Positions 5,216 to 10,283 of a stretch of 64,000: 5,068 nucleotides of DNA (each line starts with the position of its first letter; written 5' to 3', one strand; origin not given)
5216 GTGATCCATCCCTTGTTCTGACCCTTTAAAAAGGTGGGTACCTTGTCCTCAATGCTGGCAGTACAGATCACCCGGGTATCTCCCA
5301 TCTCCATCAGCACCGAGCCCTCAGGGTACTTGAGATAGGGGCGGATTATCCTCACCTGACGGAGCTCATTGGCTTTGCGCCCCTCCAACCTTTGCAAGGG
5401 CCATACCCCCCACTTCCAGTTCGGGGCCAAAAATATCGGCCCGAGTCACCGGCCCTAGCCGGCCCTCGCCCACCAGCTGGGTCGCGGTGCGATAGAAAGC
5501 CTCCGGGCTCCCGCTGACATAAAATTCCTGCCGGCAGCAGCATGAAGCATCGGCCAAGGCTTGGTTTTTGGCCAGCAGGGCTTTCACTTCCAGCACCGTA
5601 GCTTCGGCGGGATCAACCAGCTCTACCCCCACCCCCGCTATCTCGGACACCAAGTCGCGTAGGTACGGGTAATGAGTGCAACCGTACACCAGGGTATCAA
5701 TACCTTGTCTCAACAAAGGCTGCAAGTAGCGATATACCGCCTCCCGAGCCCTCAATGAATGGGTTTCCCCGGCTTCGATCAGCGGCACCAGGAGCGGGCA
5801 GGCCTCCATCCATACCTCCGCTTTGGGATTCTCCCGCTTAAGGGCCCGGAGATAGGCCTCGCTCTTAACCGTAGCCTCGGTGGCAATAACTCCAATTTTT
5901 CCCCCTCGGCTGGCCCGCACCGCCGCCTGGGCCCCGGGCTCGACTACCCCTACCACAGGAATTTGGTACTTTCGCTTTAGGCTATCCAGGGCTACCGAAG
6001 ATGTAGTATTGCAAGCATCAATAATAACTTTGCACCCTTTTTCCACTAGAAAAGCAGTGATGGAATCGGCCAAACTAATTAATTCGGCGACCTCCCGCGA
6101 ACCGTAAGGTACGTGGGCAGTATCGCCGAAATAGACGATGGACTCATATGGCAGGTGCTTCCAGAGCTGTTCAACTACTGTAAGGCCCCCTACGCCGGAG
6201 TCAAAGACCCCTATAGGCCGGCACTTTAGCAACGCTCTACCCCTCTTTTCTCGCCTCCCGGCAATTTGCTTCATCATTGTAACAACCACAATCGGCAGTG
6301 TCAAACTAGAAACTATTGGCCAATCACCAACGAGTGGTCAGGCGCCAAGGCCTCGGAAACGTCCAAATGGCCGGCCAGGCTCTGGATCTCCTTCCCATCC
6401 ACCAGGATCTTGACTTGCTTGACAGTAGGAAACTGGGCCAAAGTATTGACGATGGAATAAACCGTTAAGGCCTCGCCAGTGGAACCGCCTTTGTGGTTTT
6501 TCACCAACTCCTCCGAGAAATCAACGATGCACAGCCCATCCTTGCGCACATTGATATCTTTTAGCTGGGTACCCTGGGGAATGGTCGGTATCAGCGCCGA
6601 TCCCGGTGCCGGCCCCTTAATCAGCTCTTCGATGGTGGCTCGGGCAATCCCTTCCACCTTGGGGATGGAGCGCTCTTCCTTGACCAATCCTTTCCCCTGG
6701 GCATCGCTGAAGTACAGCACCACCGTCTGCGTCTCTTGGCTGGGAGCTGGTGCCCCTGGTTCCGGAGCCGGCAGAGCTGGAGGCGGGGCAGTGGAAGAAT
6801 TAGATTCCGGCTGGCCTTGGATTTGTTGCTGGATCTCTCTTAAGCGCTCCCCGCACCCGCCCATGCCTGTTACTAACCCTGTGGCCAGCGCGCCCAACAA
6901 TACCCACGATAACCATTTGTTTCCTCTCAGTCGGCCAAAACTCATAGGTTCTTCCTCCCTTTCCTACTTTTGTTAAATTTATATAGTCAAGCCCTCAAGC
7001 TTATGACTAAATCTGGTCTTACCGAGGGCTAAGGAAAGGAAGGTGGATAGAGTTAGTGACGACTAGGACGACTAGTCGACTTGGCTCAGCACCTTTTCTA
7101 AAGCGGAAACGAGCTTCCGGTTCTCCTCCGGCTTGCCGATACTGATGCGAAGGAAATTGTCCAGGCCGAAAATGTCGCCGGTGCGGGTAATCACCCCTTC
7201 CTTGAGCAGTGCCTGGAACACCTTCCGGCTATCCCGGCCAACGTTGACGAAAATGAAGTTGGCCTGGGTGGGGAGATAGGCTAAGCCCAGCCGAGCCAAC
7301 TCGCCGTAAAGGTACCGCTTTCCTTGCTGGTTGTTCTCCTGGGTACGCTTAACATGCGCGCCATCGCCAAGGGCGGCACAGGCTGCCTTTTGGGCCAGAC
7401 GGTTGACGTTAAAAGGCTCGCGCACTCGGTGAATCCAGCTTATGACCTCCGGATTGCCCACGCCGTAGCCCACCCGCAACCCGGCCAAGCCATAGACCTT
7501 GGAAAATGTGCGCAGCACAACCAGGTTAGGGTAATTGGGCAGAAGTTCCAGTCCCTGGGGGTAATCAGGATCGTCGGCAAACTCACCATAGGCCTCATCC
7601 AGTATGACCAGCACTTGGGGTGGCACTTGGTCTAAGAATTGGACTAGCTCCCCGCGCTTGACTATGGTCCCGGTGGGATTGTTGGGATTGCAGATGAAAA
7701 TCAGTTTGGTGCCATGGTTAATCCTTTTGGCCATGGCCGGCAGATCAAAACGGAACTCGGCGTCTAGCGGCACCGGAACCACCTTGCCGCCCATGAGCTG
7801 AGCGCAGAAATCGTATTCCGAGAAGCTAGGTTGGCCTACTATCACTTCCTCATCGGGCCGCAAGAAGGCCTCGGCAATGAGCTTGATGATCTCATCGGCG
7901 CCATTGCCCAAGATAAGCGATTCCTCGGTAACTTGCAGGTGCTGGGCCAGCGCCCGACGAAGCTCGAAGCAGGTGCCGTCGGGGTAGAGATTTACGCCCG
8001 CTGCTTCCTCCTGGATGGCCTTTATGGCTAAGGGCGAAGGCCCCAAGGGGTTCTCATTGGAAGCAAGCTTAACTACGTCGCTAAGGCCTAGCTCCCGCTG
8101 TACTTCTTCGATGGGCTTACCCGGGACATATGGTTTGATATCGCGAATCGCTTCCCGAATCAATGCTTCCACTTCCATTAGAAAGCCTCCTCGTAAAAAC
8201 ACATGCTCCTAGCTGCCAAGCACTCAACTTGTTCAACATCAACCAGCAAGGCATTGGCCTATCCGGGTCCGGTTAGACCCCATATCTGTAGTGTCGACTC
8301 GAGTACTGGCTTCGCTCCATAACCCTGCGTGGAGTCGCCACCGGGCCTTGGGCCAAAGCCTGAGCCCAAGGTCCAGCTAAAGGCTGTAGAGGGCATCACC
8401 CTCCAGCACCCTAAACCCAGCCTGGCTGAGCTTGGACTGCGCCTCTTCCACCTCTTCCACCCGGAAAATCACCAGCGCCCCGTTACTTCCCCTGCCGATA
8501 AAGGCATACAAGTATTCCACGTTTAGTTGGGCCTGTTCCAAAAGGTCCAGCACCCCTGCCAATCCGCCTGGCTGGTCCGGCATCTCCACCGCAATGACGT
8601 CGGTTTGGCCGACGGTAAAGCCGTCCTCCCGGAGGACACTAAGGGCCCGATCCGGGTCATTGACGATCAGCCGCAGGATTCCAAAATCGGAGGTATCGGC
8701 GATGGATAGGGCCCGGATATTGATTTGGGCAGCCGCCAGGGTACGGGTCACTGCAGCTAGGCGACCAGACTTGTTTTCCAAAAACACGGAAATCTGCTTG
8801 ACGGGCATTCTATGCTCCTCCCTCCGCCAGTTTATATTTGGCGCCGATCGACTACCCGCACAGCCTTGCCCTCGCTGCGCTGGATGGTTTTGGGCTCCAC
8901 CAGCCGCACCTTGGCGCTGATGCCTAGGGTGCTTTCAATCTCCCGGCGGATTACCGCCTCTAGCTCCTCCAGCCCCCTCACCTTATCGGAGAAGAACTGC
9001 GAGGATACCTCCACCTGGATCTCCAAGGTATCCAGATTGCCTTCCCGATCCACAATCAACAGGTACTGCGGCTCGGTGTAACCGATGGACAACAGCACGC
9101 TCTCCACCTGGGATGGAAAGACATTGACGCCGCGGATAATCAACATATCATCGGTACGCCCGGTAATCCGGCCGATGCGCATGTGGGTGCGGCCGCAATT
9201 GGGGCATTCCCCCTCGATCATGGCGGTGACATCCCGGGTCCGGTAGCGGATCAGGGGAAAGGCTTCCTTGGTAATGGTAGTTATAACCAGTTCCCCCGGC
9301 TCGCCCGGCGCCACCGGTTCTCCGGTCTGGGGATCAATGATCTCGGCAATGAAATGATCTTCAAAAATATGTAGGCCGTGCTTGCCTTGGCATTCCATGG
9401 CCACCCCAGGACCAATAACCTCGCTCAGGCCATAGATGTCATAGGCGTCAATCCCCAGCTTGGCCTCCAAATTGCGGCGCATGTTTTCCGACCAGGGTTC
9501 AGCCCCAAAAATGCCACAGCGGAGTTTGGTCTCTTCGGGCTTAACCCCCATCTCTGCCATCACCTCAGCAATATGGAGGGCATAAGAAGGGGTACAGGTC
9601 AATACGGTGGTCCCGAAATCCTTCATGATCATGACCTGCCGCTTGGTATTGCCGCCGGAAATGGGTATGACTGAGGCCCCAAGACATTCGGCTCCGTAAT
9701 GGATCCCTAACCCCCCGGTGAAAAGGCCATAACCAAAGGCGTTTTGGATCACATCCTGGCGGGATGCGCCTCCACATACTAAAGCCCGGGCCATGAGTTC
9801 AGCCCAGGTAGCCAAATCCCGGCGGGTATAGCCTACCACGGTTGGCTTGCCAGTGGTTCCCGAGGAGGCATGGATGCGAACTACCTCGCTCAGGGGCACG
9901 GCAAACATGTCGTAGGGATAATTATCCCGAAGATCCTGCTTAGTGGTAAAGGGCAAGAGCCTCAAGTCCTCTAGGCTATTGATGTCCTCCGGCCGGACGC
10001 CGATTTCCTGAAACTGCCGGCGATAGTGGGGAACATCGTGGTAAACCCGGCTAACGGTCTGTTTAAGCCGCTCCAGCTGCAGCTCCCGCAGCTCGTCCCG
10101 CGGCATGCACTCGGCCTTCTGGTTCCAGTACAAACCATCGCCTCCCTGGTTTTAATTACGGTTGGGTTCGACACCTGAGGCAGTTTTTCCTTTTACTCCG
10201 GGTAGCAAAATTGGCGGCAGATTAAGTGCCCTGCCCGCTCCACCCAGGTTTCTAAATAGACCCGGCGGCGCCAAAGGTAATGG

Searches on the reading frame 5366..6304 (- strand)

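Call 68: search_protein_families(library=pfam, proteins=[window:5366-6304:-], max_evalue=0.00001)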
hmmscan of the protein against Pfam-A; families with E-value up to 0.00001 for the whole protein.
window:5366-6304:- (312 aa): 1 family
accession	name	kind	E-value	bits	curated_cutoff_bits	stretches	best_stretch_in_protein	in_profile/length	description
PF01177.27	Asp_Glu_race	-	8.4e-22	78.4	31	1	69-238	43-209/211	Asp/Glu/Hydantoin racemase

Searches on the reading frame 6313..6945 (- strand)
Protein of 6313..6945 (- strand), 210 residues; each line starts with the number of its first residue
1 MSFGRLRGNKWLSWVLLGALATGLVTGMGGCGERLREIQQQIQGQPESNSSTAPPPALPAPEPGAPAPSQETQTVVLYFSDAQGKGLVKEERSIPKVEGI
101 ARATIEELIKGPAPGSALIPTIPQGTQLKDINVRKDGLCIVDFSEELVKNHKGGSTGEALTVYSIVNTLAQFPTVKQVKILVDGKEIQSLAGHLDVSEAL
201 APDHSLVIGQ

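Call 68: search_protein_families(library=pfam, proteins=[window:6313-6945:-], max_evalue=0.00001)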
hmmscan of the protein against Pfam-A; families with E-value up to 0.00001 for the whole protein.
window:6313-6945:- (210 aa): 1 family
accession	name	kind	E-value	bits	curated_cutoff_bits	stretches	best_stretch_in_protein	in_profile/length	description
PF10646.14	Germane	-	7.8e-31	107.5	23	1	77-187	2-116/117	Sporulation and spore germination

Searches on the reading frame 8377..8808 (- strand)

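Call 68: search_protein_families(library=pfam, proteins=[window:8377-8808:-], max_evalue=0.00001)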
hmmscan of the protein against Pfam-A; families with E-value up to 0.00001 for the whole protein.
window:8377-8808:- (143 aa): 4 families
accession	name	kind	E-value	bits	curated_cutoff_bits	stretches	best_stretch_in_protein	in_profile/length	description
PF19571.5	ACT_8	-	2.3e-29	102.4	23.5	1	1-140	1-138/141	ACT domain pair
PF01842.31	ACT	-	8.4e-18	64.3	27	1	5-60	2-59/66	ACT domain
PF22629.2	ACT_AHAS_ss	-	5.9e-09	36.4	27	0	6-56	1-52/67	AHAS small subunit-like ACT domain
PF13291.12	ACT_4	-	3e-06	28.2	27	0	5-44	8-49/80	ACT domain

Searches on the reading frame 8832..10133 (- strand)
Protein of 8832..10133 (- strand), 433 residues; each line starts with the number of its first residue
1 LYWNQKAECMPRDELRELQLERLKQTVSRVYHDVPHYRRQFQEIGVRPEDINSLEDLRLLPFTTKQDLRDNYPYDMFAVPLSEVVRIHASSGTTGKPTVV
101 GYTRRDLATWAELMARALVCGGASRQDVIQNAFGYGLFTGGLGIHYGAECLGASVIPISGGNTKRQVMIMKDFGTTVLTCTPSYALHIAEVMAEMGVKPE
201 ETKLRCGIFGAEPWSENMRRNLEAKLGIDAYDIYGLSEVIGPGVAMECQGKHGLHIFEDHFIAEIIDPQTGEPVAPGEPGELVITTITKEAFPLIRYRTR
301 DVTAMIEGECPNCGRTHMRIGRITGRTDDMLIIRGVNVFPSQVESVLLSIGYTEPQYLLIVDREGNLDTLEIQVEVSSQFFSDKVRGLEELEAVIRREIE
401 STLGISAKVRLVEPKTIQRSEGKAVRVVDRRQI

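Call 68: search_protein_families(library=pfam, proteins=[window:8832-10133:-], max_evalue=0.00001)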
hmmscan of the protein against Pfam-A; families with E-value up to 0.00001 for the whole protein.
window:8832-10133:- (433 aa): 2 families
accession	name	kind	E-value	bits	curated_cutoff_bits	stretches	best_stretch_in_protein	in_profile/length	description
PF14535.12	AMP-binding_C_2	-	2.6e-33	114.6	25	1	335-431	1-96/96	AMP-binding enzyme C-terminal domain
PF00501.34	AMP-binding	-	8.4e-19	68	29.9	1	82-285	162-375/384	AMP-binding enzyme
